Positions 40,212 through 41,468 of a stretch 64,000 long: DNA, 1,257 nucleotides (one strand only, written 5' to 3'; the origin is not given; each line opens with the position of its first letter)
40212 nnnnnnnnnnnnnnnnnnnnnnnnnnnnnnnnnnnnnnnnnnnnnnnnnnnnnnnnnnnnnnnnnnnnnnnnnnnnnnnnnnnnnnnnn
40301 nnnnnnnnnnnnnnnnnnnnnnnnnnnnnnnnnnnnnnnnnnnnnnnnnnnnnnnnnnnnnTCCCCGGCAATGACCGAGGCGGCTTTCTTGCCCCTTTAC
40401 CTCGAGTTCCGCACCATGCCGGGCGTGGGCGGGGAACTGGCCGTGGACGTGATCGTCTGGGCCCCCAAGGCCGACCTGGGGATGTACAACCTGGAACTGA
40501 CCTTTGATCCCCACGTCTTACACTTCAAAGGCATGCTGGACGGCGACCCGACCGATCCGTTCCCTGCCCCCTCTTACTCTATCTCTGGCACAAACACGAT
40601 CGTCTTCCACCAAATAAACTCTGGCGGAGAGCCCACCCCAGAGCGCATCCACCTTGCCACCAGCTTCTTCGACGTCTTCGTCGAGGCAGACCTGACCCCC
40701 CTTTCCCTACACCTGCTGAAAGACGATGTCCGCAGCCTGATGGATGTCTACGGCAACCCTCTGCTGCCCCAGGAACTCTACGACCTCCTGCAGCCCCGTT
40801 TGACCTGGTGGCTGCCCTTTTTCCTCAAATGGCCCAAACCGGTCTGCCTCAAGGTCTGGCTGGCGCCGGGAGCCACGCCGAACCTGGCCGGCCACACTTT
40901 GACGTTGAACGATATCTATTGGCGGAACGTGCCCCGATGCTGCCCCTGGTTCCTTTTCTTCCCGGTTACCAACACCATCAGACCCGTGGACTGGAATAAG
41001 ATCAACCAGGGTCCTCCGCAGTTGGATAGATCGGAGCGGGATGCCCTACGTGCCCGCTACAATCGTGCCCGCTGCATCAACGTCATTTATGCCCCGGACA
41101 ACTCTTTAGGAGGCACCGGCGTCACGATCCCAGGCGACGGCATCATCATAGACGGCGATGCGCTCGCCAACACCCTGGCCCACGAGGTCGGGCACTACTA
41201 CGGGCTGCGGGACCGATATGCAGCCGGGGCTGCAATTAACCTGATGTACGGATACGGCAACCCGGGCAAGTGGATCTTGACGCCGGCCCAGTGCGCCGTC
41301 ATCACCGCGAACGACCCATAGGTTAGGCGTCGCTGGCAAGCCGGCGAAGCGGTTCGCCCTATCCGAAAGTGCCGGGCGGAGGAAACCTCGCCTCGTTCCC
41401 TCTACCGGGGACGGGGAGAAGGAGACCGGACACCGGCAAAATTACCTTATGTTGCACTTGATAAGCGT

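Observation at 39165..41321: Secreted PKD/Big/cohesin-like protein with C-terminal metzincin-like domain is split by a single in-frame TAG inside a PKD consensus motif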

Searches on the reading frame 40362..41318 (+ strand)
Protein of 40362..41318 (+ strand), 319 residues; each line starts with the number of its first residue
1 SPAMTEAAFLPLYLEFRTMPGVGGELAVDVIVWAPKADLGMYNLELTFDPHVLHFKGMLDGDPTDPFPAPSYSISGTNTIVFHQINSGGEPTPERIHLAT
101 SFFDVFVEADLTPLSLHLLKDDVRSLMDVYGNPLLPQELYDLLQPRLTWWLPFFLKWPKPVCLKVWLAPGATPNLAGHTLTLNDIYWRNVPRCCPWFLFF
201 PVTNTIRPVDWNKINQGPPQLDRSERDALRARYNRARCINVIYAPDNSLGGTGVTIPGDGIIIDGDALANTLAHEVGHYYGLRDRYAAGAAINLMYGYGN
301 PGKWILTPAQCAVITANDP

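Call 21: find_homologous_proteins(query=window:40362-41318:+, max_evalue=0.01)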
Query seq(319 aa): 1728 candidates shared short words with the query, none scored E <= 0.01.
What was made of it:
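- Tried and rejected: C-terminal protein search: a find_homologous_proteins search with the C-terminal 319 aa alone returned nothing (call 21).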

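Call 26: find_related_loci(query=A2, collection=genome_contigs, flank=10000)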
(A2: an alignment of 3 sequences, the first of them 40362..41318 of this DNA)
Query A2 (319 aa) in genome_contigs; peptide patterns used: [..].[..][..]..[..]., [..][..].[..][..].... (x = any residue, [..] = any of these).
141 stretches matched a pattern, but none encodes a relative of the query by tblastn (E <= 1e-3).
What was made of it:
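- Tried and rejected: Genome representatives: a scan of the GTDB species representatives for the cohesin-metzincin module found no relative (call 26).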

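Call 27: find_related_loci(query=A2, collection=metagenome_contigs, flank=10000)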
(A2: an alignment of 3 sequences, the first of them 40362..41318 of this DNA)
Query A2 (319 aa) in metagenome_contigs; peptide patterns used: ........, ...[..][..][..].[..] (x = any residue, [..] = any of these).
600 stretches matched a pattern, but none encodes a relative of the query by tblastn (E <= 1e-3).
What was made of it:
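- Tried and rejected: JGI metagenomes: a scan for the module found none (call 27).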

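Call 30: search_protein_representatives(alignment_id=A2)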
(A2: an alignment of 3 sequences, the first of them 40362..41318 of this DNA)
Query: 3 sequences, 320 profile positions. Proteins with E-value up to 0.001 (for the whole library): 132; up to 1e-10: 29; up to 1e-30: 4. The best 132 are listed.
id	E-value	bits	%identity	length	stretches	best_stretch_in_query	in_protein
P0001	3.2e-188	640.7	-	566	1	1-320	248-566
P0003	4.2e-178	607.5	-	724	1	1-320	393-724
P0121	2.8e-49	184.2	-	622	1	25-319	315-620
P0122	1.5e-31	125.9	-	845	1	21-320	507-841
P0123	5.1e-23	97.9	-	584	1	12-317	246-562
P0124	1.1e-22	96.8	-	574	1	6-317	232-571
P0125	1.1e-22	96.7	-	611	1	7-314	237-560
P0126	1.3e-22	96.5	-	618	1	6-316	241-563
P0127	3.2e-21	92.0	-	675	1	23-320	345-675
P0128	5.3e-19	84.7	-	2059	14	30-116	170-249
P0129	2.6e-18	82.4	-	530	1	5-293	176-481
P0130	2.6e-18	82.4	-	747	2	28-244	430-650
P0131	6.5e-18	81.1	-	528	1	155-320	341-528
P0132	3.8e-16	75.3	-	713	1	18-281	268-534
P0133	4.0e-16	75.2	-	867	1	6-288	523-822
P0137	3.4e-14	68.9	-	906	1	129-317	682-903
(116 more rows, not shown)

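Call 31: search_protein_families(library=pfam, proteins=[P0121, P0122, P0123, P0124, P0125, P0126, P0127, P0129, P0131, P0137], max_evalue=0.01)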
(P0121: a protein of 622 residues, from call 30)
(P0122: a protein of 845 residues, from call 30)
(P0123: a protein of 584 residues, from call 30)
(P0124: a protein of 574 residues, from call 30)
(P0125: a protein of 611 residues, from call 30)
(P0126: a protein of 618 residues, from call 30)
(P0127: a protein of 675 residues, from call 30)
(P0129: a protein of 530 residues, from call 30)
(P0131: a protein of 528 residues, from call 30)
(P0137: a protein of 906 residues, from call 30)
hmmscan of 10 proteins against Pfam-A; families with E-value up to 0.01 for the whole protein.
P0121 (622 aa): 3 families
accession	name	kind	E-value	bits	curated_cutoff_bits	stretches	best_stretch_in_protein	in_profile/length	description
PF09134.16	Invasin_D3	-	1.7e-09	38.5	33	1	105-174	16-80/98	Invasin, domain 3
PF02369.22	Big_1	-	5.9e-06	26.7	34.9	1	103-173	11-77/93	Bacterial Ig-like domain (group 1)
PF00404.24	Dockerin_1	-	8.3e-06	26.4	22.9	1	28-76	2-51/57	Dockerin type I domain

P0122 (845 aa): 7 families
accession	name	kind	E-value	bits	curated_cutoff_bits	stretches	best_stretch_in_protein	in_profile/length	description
PF09134.16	Invasin_D3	-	2.1e-06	28.6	33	0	312-397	11-96/98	Invasin, domain 3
PF00404.24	Dockerin_1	-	5.1e-06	27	22.9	1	238-292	1-56/57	Dockerin type I domain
PF02369.22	Big_1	-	8.9e-05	23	34.9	0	313-396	10-92/93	Bacterial Ig-like domain (group 1)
PF00963.24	Cohesin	-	0.00012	22.7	24.1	1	505-591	9-103/139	Cohesin domain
PF13583.11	Reprolysin_4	-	0.0032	17.6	22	0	769-802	124-156/203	Metallo-peptidase family M12B Reprolysin-like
PF10462.15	Peptidase_M66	-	0.0044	16.5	20.6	1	746-812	155-222/306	Peptidase M66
PF13688.12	Reprolysin_5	-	0.0057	17.3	27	1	772-818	132-169/196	Metallo-peptidase family M12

P0123 (584 aa): 8 families
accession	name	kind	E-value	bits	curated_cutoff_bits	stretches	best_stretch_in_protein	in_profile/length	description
PF09134.16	Invasin_D3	-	3.9e-13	50.2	33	2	59-149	7-97/98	Invasin, domain 3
PF02369.22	Big_1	-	2.3e-07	31.2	34.9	1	64-147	10-92/93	Bacterial Ig-like domain (group 1)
PF00413.30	Peptidase_M10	-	2.4e-06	28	24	1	514-547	105-139/159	Matrixin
PF13582.12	Reprolysin_3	-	0.00034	21.6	22.4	1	491-533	77-122/123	Metallo-peptidase family M12B Reprolysin-like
PF13688.12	Reprolysin_5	-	0.001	19.7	27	1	508-539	132-161/196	Metallo-peptidase family M12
PF13583.11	Reprolysin_4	-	0.0018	18.4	22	1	508-536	126-154/203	Metallo-peptidase family M12B Reprolysin-like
PF13574.12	Reprolysin_2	-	0.006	16.9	27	0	502-541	115-147/195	Metallo-peptidase family M12B Reprolysin-like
PF10462.15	Peptidase_M66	-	0.0083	15.6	20.6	0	510-534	185-209/306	Peptidase M66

P0124 (574 aa): 4 families
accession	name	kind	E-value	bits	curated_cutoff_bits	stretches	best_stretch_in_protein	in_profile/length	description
PF02369.22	Big_1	-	1.3e-10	41.7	34.9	1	156-215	17-80/93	Bacterial Ig-like domain (group 1)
PF09134.16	Invasin_D3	-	1.8e-08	35.2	33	0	155-215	18-82/98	Invasin, domain 3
PF13620.12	CarboxypepD_reg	-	0.0052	17.6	32.3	0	164-228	6-70/82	Carboxypeptidase regulatory-like domain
PF13582.12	Reprolysin_3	-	0.0076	17.2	22.4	0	458-519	57-123/123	Metallo-peptidase family M12B Reprolysin-like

P0125 (611 aa): 9 families
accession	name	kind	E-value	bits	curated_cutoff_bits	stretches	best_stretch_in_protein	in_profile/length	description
PF02369.22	Big_1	-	6.6e-11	42.6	34.9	1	60-143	10-93/93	Bacterial Ig-like domain (group 1)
PF09134.16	Invasin_D3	-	3.6e-08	34.3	33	1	59-132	11-84/98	Invasin, domain 3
PF00413.30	Peptidase_M10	-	2.8e-07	31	24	1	514-557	104-150/159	Matrixin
PF13582.12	Reprolysin_3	-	0.00013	23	22.4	1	423-534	16-122/123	Metallo-peptidase family M12B Reprolysin-like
PF13583.11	Reprolysin_4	-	0.00017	21.8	22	1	475-537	90-154/203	Metallo-peptidase family M12B Reprolysin-like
PF00963.24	Cohesin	-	0.00072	20.2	24.1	1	250-354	10-117/139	Cohesin domain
PF13688.12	Reprolysin_5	-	0.00076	20.2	27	1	497-540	121-161/196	Metallo-peptidase family M12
PF10462.15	Peptidase_M66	-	0.0054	16.2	20.6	0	511-546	185-223/306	Peptidase M66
PF07998.17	Peptidase_M54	-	0.01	16.3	24.4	0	518-565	145-192/194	Peptidase family M54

P0126 (618 aa): 9 families
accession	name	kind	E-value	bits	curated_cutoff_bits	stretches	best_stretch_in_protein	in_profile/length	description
PF02369.22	Big_1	-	4.7e-08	33.5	34.9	1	71-147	17-92/93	Bacterial Ig-like domain (group 1)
PF00413.30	Peptidase_M10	-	1.9e-07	31.6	24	1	438-560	76-152/159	Matrixin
PF09134.16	Invasin_D3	-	5.5e-06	27.3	33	1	72-149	21-97/98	Invasin, domain 3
PF13688.12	Reprolysin_5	-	1.9e-05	25.4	27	1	401-559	25-176/196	Metallo-peptidase family M12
PF13583.11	Reprolysin_4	-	0.00011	22.4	22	1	480-538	94-154/203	Metallo-peptidase family M12B Reprolysin-like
PF13582.12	Reprolysin_3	-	0.00036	21.5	22.4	1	410-535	9-122/123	Metallo-peptidase family M12B Reprolysin-like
PF10462.15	Peptidase_M66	-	0.0016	17.9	20.6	1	507-550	181-226/306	Peptidase M66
PF13574.12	Reprolysin_2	-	0.003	17.9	27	0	495-540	106-146/195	Metallo-peptidase family M12B Reprolysin-like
PF13620.12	CarboxypepD_reg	-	0.0085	16.9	32.3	0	84-157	11-79/82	Carboxypeptidase regulatory-like domain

P0127 (675 aa): 5 families
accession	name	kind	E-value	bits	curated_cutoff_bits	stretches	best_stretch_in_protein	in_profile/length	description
PF02369.22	Big_1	-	3.8e-13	49.8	34.9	2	64-146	11-92/93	Bacterial Ig-like domain (group 1)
PF09134.16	Invasin_D3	-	1.3e-12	48.5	33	2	65-148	15-97/98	Invasin, domain 3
PF18565.7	Glyco_hydro2_C5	-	2e-05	24.8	32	0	65-93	11-39/103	Glycoside hydrolase family 2 C-terminal domain 5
PF13620.12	CarboxypepD_reg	-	0.00036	21.3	32.3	0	75-155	3-78/82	Carboxypeptidase regulatory-like domain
PF13115.11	YtkA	-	0.0012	19.9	25.9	1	76-131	26-84/85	YtkA-like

P0129 (530 aa): 2 families
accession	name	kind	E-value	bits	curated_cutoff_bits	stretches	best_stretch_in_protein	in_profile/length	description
PF02369.22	Big_1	-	0.0001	22.8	34.9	1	102-174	11-75/93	Bacterial Ig-like domain (group 1)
PF09134.16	Invasin_D3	-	0.00071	20.5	33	1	103-168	15-83/98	Invasin, domain 3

P0131 (528 aa): 0 families

P0137 (906 aa): 2 families
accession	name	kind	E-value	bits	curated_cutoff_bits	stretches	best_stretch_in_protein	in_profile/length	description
PF00036.39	EF-hand_1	-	0.00022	21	25.4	0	87-106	9-28/29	EF hand domain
PF13405.12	EF-hand_6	-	0.0057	16.7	25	0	88-106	10-28/30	EF-hand domain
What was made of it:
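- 40395..40715 (+): Cohesin-fold domain. Pfam Cohesin hits in relatives lie just below the cut-off (call 31).
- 40836..41318 (+): Metzincin-type catalytic domain. Relatives pass the Pfam Peptidase_M10 cut-off (call 31).
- On Metzincin metalloprotease clan (MA(M)): Relatives score above the Peptidase_M10 cut-off (call 31).
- On Cohesin domain: Relatives score 20-23 bits against a cut-off of 24.1 (call 31).
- Closest known: Cohesin modules of cellulosomal scaffoldins and non-cellulosomal cohesins. Same: Some relatives of the family also carry dockerin domains (call 31).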

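Call 32: predict_structure(alignment_id=A2)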
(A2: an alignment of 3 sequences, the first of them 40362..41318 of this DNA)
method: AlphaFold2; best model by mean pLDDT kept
length: 319 residues; sequences in the alignment: 3
mean_pLDDT: 52.6   pTM: 0.37
mean pLDDT of the five models: 52.6, 52.4, 52.0, 49.6, 47.7
residues with pLDDT >= 90: 0; 70-90: 52; 50-70: 119; < 50: 148
segments of 3 or more residues with pLDDT < 50: 1-10, 120-159, 176-178, 184-195, 217-219, 246-319
pLDDT, mean of each block of 10 residues (from residue 1): 28 64 75 56 73 83 64 75 61 69 74 61 37 41 42 41 58 51 48 46 61 55 55 55 51 33 40 44 30 31 40 38
secondary structure, 60 per line:
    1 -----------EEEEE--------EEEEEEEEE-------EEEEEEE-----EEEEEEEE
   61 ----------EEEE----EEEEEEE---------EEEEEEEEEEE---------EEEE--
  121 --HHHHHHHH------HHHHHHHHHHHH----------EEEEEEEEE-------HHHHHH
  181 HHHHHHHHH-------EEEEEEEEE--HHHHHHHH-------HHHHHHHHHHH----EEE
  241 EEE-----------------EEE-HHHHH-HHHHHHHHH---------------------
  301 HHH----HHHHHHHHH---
elements in order: E12-16 E25-33 E41-47 E53-60 E71-74 E79-85 E95-105 E115-118 H123-130 H137-148 E159-167 H175-189 E197-205 H208-215 H223-233 E238-243 E261-263 H265-269 H271-279 H308-316
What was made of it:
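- Tried and rejected: First structure model: built from three sequences, it was too poor to use (pLDDT 52.6, call 32).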

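Call 48: search_solved_structures(query=A4, max_evalue=1, show_alignments=2)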
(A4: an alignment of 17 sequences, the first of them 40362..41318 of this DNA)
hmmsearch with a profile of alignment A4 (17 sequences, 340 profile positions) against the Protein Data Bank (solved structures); distinct sequences matched with E-value up to 1: 119 (the best 60 are shown).
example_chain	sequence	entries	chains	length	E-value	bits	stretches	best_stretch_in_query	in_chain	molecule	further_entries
3gbo_A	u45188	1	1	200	3.3e-05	26.3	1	264-306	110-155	Zinc metalloproteinase BmooMPalfa-I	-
4q1l_A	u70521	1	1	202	0.00025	23.5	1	266-306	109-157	Snake venom metalloproteinase leucurolysin-A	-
3b8z_A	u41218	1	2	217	0.00039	22.8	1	265-305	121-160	protein ADAMTS-5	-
3ljt_A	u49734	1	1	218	0.0004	22.8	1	265-305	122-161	A disintegrin and metalloproteinase with thrombospondin motifs 5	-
3hy7_A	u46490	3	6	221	0.00042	22.7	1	265-305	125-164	A disintegrin and metalloproteinase with thrombospondin motifs 5 | Catalytic Domain of ADAMTS-5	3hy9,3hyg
6yjm_A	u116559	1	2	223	0.00043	22.7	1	265-305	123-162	A disintegrin and metalloproteinase with thrombospondin motifs 5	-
3p24_A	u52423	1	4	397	0.00049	22.5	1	288-338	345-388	BFT-3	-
7pnd_A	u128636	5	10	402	0.0005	22.5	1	288-338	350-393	BFT-3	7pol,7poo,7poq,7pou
9xvw_B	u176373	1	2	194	0.00072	21.9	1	288-337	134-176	Bft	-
2rjq_A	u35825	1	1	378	0.0012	21.3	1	265-305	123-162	ADAMTS-5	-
8wen_C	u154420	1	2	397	0.0015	20.9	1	288-337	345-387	Metalloprotease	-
1nd1_A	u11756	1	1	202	0.0018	20.7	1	263-303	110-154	BaP1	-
6x5x_A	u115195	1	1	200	0.0023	20.2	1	264-303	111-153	Snake venom metalloproteinase BmooMP-I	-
2w12_A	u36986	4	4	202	0.0024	20.2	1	263-303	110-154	ZINC METALLOPROTEINASE BAP1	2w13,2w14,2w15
4on1_A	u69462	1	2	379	0.0026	20.1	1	283-318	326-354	Putative metalloprotease II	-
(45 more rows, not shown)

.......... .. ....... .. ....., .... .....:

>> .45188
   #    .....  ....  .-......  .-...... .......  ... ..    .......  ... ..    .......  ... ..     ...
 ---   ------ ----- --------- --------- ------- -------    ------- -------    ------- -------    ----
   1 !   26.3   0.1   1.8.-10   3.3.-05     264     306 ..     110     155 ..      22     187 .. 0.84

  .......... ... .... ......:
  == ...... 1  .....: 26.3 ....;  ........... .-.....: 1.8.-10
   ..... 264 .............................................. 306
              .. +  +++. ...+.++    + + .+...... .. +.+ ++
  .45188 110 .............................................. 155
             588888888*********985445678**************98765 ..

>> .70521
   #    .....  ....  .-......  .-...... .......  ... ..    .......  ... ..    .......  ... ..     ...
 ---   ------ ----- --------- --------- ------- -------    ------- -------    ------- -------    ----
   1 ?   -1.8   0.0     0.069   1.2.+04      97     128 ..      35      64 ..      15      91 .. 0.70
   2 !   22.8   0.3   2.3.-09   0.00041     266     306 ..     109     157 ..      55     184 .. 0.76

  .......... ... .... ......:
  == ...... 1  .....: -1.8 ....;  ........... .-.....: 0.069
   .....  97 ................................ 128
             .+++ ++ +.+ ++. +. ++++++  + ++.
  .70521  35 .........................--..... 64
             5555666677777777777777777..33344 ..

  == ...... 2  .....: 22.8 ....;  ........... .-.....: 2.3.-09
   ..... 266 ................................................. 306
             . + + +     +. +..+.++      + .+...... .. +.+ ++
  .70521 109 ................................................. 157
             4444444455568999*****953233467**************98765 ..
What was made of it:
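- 40836..41318 (+): Profile against PDB sequences matches adamalysins, ADAMTS-5, fragilysin, karilysin and serralysin (call 48).
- On Metzincin metalloprotease clan (MA(M)): Profile against PDB: adamalysins E 3e-5, ADAMTS-5, fragilysin, karilysin, serralysin (call 48).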

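Call 60: predict_structure(alignment_id=A4)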
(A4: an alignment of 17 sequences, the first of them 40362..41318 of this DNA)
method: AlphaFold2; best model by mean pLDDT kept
length: 319 residues; sequences in the alignment: 17
mean_pLDDT: 81.9   pTM: 0.53
mean pLDDT of the five models: 81.9, 81.2, 81.0, 79.7, 67.3
residues with pLDDT >= 90: 107; 70-90: 148; 50-70: 49; < 50: 15
segments of 3 or more residues with pLDDT < 50: 1-4, 150-154, 286-290
pLDDT, mean of each block of 10 residues (from residue 1): 55 79 83 91 93 92 88 92 91 92 79 81 93 89 69 60 93 90 82 78 92 74 81 88 86 79 88 90 61 60 72 79
secondary structure, 60 per line:
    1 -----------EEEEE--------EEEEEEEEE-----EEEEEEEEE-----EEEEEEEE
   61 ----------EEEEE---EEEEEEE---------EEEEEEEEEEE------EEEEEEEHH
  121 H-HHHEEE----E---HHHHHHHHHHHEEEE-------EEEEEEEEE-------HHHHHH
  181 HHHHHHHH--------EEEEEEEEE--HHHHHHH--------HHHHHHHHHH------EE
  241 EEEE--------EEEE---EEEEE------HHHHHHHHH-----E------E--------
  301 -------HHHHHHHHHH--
elements in order: E12-16 E25-33 E39-47 E53-60 E71-75 E79-85 E95-105 E112-118 E126-128 H137-147 E148-151 E159-167 H175-188 E197-205 H208-214 H223-232 E239-244 E253-256 E260-264 H271-279 H308-317
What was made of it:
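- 40395..40715 (+): AlphaFold model with pLDDT 81.9 (call 60).
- On Metzincin metalloprotease clan (MA(M)): However, this part of the model has pLDDT of about 60 (call 60), so the turn geometry is not verified.
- Tried and rejected: A 17-sequence alignment fixed this (call 60).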

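Call 62: fold_search(model_id=the predicted structure, library=pdb)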
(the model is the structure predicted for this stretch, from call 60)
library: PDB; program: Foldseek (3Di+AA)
matches with E <= 10: 1748; with E <= 0.001: 54
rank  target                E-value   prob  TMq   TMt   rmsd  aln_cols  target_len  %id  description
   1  2jh2_B                7.2e-07  1.00  0.29  0.66   2.3       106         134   20  X-ray crystal structure of a cohesin-like module from Clostridium perfringens (released 2007-11-06)
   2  2jh2_A                8.1e-07  1.00  0.31  0.70   2.4       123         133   19  X-ray crystal structure of a cohesin-like module from Clostridium perfringens (released 2007-11-06)
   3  2jh2_C                9.1e-07  1.00  0.28  0.64   2.6       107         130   21  X-ray crystal structure of a cohesin-like module from Clostridium perfringens (released 2007-11-06)
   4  6kgc_A                1.2e-06  1.00  0.28  0.57   3.6       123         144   16  Crystal structure of CaDoc0917(R49D)-CaCohA2 complex at pH 5.4 (released 2020-07-08)
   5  6kgd_A                1.2e-06  1.00  0.31  0.62   3.9       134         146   16  Crystal structure of CaDoc0917(R49D)-CaCohA2 complex at pH 8.0 (released 2020-07-08)
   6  5k39_A                2.0e-06  1.00  0.29  0.52   6.7       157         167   14  THE TYPE II COHESIN DOCKERIN COMPLEX FROM CLOSTRIDIUM THERMOCELLUM (released 2017-03-29)
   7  2xdh                  3.1e-06  1.00  0.26  0.58   2.9       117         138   21  Non-cellulosomal cohesin from the hyperthermophilic archaeon Archaeoglobus fulgidus (released 2010-05-26)
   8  6kgf_C                4.1e-06  1.00  0.30  0.62   4.2       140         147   14  Crystal structure of CaDoc0917(R16D)-CaCohA2 complex at pH 8.2 (released 2020-07-08)
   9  5m0y_A                4.4e-06  1.00  0.27  0.48   7.5       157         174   17  Crystal Structure of the CohScaA-XDocCipB type II complex from Clostridium thermocellum at 1.5Angstrom resolution (released 2017-09-06)
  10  6kge_A                5.6e-06  1.00  0.30  0.64   3.1       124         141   15  Crystal structure of CaDoc0917(R16D)-CaCohA2 complex at pH 5.5 (released 2020-07-08)
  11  4ums                  6.3e-06  1.00  0.27  0.54   2.3       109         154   20  The crystal structure of the seventh ScaB type I cohesin from Pseudobacteroides cellulosolvens (released 2015-05-06)
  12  2w1n                  9.1e-06  1.00  0.27  0.37   3.1       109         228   19  cohesin and fibronectin type-III double module construct from the Clostridium perfringens glycoside hydrolase GH84C (released 2009-02-03)
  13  3kcp_B                9.1e-06  1.00  0.28  0.52   7.3       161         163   16  Crystal structure of interacting Clostridium thermocellum multimodular components (released 2010-02-09)
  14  6kgf_A                1.0e-05  1.00  0.30  0.62   3.3       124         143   16  Crystal structure of CaDoc0917(R16D)-CaCohA2 complex at pH 8.2 (released 2020-07-08)
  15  4fl4_K                1.3e-05  1.00  0.26  0.49   8.0       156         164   15  Scaffoldin conformation and dynamics revealed by a ternary complex from the Clostridium thermocellum cellulosome (released 2012-06-27)
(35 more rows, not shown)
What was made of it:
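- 40395..40715 (+): Foldseek against cohesin modules: 2jh2 E 7e-7, probability 1.0 (call 62).
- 40836..41318 (+): Foldseek matches profragilysin-3 at E 4.6e-4 (call 62).
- On Metzincin metalloprotease clan (MA(M)): Foldseek: profragilysin-3 E 4.6e-4 (call 62).
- On Cohesin domain: Foldseek top 36 hits are all cohesin modules, E down to 7e-7 (call 62), on a model with pLDDT 80-93 in that region (call 60).
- Closest known: Cohesin modules of cellulosomal scaffoldins and non-cellulosomal cohesins. Same: The fold matches (Foldseek E 7e-7 to 1e-5, probability 1.0, call 62).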
